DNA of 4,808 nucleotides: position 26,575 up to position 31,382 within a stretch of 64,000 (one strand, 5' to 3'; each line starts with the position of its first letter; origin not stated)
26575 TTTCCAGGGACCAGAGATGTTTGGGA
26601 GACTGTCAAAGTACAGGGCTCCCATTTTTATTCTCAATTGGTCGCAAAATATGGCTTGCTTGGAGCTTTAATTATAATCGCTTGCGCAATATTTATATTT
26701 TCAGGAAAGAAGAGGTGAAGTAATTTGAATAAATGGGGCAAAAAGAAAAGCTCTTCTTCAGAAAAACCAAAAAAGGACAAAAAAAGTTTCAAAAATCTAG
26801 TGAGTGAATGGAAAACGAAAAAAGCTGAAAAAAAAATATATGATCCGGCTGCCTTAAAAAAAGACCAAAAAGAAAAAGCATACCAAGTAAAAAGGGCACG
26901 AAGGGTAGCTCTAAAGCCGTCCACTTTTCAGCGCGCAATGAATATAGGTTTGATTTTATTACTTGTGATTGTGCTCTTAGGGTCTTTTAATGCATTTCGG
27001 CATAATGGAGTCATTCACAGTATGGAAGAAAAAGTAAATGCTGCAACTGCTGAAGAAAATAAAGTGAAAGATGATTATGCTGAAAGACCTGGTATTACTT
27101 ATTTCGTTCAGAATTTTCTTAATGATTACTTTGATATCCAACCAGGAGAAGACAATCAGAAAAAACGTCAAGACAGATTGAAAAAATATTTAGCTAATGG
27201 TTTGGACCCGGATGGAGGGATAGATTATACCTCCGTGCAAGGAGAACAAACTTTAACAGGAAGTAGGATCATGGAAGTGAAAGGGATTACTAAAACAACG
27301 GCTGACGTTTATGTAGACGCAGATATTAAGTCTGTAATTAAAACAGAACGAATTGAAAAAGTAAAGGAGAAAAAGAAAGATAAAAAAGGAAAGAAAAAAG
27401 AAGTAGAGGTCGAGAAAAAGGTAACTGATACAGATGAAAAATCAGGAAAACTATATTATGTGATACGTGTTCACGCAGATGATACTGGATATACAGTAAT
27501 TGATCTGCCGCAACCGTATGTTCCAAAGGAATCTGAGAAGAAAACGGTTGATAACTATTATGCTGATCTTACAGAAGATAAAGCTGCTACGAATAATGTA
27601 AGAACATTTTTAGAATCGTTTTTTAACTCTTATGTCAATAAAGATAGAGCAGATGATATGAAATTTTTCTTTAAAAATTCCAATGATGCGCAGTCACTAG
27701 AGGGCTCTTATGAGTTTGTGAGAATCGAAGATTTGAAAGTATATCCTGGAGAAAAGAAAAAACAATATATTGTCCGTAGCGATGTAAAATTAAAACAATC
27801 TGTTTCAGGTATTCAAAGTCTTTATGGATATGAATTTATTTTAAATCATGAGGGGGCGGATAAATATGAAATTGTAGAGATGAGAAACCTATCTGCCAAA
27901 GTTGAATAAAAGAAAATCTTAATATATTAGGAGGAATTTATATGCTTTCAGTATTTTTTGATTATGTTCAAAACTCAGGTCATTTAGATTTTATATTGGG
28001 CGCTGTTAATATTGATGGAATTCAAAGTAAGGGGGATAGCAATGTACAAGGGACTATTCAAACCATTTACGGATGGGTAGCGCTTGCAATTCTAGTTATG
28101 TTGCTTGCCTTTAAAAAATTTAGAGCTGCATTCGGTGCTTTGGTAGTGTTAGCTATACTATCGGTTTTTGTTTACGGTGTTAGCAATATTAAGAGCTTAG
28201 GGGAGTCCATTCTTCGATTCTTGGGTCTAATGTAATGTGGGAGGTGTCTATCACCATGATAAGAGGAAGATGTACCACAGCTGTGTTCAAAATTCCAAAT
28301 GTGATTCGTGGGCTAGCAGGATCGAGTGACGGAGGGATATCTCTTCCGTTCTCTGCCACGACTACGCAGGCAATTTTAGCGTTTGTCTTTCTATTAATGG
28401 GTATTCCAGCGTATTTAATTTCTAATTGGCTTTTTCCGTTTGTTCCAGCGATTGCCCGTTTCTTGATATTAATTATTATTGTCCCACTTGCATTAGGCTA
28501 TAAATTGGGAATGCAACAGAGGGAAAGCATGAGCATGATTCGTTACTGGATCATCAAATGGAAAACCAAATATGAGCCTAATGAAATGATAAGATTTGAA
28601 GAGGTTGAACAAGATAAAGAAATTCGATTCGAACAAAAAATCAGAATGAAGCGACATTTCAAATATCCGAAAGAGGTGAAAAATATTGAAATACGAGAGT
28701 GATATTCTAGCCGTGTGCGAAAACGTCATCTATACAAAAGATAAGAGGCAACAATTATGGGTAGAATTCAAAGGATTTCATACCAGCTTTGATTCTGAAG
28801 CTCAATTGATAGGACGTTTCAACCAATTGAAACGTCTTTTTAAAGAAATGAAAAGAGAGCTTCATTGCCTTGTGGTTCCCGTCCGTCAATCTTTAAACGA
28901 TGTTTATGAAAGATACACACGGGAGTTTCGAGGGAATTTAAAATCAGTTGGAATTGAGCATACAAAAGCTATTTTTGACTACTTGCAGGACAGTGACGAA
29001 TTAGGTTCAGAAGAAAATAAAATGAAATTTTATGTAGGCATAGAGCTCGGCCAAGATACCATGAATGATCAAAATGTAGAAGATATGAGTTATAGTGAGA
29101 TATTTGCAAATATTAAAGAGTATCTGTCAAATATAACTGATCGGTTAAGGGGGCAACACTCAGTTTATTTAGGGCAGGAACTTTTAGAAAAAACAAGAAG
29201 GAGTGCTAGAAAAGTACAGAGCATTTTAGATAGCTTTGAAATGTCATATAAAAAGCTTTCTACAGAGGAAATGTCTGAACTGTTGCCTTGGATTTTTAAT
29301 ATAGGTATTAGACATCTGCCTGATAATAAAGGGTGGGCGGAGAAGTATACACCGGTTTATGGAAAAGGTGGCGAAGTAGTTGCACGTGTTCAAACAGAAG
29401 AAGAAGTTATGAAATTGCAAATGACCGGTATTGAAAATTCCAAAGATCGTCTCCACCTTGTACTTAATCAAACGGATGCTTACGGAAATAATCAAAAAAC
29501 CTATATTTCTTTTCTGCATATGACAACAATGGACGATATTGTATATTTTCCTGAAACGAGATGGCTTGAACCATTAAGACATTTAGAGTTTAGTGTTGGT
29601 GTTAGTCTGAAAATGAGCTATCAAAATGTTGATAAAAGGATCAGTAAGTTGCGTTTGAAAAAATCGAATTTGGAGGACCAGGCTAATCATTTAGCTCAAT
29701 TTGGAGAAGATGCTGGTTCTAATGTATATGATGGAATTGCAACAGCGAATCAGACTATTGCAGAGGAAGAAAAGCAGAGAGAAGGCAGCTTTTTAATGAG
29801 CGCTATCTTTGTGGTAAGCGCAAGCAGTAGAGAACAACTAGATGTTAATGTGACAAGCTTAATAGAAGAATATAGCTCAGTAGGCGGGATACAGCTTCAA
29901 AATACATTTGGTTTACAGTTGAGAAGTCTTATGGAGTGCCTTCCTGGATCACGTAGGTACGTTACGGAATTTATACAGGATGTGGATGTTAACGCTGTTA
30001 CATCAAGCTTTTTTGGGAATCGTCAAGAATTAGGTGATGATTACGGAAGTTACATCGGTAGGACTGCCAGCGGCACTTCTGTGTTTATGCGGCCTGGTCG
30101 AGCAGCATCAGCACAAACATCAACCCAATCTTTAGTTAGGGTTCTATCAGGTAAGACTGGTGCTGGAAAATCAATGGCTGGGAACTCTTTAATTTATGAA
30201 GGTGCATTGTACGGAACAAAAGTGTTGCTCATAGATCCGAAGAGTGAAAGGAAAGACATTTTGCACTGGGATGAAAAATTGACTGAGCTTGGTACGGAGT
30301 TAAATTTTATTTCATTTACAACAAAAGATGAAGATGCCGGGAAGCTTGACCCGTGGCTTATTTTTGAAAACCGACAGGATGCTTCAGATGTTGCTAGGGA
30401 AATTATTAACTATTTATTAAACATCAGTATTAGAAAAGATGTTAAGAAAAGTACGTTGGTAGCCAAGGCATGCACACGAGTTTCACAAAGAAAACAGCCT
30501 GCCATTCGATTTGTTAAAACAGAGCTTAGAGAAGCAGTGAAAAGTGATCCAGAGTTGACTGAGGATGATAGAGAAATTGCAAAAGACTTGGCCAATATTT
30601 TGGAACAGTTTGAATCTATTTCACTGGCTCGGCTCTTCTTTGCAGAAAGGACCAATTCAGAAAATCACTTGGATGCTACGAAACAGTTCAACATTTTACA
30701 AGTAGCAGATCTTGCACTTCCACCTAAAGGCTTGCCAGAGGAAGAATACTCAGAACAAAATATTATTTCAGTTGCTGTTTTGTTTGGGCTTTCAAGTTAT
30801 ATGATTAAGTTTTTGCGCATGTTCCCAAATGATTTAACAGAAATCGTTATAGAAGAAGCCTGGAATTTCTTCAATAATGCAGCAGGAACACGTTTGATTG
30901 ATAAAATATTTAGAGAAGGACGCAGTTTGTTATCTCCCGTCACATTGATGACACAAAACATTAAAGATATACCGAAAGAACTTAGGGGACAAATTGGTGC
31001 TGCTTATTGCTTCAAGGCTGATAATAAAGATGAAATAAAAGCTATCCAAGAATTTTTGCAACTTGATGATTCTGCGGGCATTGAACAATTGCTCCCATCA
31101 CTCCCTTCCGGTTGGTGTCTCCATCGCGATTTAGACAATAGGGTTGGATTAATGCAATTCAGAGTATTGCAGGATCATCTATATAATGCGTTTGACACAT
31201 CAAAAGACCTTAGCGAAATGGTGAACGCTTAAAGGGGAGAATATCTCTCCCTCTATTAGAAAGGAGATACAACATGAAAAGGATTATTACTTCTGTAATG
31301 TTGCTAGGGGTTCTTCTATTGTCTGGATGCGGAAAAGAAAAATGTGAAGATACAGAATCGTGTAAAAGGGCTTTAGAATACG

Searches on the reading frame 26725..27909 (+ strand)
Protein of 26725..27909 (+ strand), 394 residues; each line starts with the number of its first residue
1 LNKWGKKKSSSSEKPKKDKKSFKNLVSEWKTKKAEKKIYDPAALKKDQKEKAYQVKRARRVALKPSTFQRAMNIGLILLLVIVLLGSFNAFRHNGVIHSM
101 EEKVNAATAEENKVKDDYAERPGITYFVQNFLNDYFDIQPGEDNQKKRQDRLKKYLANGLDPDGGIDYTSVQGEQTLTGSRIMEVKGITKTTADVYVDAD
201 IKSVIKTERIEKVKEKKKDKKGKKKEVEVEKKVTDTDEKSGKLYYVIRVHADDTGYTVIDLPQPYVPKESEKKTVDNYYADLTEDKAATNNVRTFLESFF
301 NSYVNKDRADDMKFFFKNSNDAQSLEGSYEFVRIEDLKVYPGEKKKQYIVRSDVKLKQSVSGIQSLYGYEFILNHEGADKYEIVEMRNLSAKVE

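Call 13: search_protein_families(library=pfam, proteins=[window:26725-27909:+], max_evalue=0.001)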
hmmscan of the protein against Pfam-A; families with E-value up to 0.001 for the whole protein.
window:26725-27909:+ (394 aa): 1 family
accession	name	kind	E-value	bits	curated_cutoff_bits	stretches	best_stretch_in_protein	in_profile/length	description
PF12642.13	TpcC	-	7.5e-23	82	27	1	127-376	1-224/231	Conjugative transposon protein TcpC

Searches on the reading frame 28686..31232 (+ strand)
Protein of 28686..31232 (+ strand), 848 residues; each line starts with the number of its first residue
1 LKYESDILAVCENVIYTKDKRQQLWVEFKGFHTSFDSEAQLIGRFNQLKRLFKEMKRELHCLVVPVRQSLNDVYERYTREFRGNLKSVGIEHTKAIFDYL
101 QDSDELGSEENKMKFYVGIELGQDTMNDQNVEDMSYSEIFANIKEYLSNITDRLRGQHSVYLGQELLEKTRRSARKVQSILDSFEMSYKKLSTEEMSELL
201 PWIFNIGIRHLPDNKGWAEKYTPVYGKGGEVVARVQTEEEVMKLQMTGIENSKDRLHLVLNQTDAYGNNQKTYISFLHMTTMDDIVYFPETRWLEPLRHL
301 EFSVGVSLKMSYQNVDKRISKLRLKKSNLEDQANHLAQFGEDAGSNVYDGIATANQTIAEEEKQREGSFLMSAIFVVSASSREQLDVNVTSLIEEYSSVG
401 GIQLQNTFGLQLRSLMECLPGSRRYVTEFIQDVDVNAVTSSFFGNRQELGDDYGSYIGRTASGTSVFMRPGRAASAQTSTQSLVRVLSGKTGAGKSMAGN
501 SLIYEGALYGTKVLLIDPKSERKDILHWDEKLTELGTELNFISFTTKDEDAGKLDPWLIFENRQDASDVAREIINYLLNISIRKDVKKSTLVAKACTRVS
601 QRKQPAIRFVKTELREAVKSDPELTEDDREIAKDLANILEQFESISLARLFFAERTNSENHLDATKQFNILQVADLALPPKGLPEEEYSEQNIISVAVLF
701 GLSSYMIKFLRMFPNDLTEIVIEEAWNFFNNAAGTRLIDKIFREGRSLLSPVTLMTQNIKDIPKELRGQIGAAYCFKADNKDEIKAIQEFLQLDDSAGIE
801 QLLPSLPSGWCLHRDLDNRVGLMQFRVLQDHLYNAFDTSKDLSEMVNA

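Call 13: search_protein_families(library=pfam, proteins=[window:28686-31232:+], max_evalue=0.001)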
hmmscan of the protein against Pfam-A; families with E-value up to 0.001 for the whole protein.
window:28686-31232:+ (848 aa): 2 families
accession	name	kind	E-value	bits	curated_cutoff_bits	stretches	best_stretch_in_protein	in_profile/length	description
PF12846.13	AAA_10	-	5.5e-66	223.5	27.5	1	478-836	17-362/362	AAA-like domain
PF19044.6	P-loop_TraG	-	0.0008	18.6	25.8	0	695-762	230-296/413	TraG P-loop domain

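Call 39: search_dna_similar(query=window:28686-31232:+, collection=plasmids, mode=protein, max_rows=60, max_evalue=1e-30)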
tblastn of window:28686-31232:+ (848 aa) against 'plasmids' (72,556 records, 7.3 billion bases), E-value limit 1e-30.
Records with a match: 503; places in all: 509; records where one place covers at least 80% of the query: 346.
Best place of each record, by identity: >=99% 3; <60% 500.
By first word of the organism name: Bacillus 156; Enterococcus 149; Clostridium 107; Staphylococcus 34; Paenibacillus 24; Priestia 7; Peribacillus 3; Enterocloster 3; Nocardiopsis 3; Macrococcus 2; and 14 more.
By predicted mobility (MOB-suite, as given by PLSDB): mobilizable 315; non-mobilizable 173; conjugative 15.
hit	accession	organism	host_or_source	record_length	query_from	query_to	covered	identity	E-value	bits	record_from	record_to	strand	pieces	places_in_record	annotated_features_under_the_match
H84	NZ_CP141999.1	Bacillus subtilis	single cell,fermented soybean food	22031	1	848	100%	99.9%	0e+0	1753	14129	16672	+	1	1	ATP-binding protein | PrgI family protein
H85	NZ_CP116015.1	Bacillus velezensis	cell culture,Ganjang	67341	1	848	100%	99.5%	0e+0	1748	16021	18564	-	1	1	ATP-binding protein | PrgI family protein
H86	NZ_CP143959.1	Bacillus amyloliquefaciens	-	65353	1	848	100%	99.2%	0e+0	1743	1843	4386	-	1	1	ATP-binding protein | PrgI family protein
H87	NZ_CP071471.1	Priestia megaterium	whole organism,Hypersaline environment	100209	1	847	100%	59.7%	0e+0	1082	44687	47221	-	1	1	ATP-binding protein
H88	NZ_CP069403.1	Priestia megaterium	Homo sapiens,Pure culture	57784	1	847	100%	59.6%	0e+0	1082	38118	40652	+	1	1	ATP-binding protein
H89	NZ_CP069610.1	Priestia megaterium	Homo sapiens,Pure culture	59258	1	847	100%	59.6%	0e+0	1080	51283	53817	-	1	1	ATP-binding protein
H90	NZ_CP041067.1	Priestia megaterium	cell culture,soil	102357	1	847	100%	59.3%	0e+0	1071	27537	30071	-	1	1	ATP-binding protein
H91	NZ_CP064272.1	Priestia megaterium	cell culture,Zoo anteater area soil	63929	1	847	100%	58.8%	0e+0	1065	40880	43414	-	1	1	ATP-binding protein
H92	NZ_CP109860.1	Priestia megaterium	dendrobium,mixed culture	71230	1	847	100%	58.8%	0e+0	1064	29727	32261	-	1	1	ATP-binding protein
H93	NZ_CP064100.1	Priestia aryabhattai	cell culture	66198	1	847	100%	58.7%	0e+0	1063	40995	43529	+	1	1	ATP-binding protein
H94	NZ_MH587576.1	Staphylococcus aureus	-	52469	2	842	99%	45.2%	0e+0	768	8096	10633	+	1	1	ATP-binding protein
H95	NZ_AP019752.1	Staphylococcus aureus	Equus caballus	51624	2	842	99%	45.2%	0e+0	767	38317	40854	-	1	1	ATP-binding protein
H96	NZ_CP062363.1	Staphylococcus aureus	Homo sapiens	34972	2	842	99%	45.2%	0e+0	767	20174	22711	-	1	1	ATP-binding protein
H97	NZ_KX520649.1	Staphylococcus epidermidis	Homo sapiens,blood culture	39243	2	842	99%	45.2%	0e+0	767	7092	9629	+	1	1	ATP-binding protein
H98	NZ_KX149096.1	Staphylococcus aureus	Western Australia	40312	2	842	99%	45.2%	0e+0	767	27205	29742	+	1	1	ATP-binding protein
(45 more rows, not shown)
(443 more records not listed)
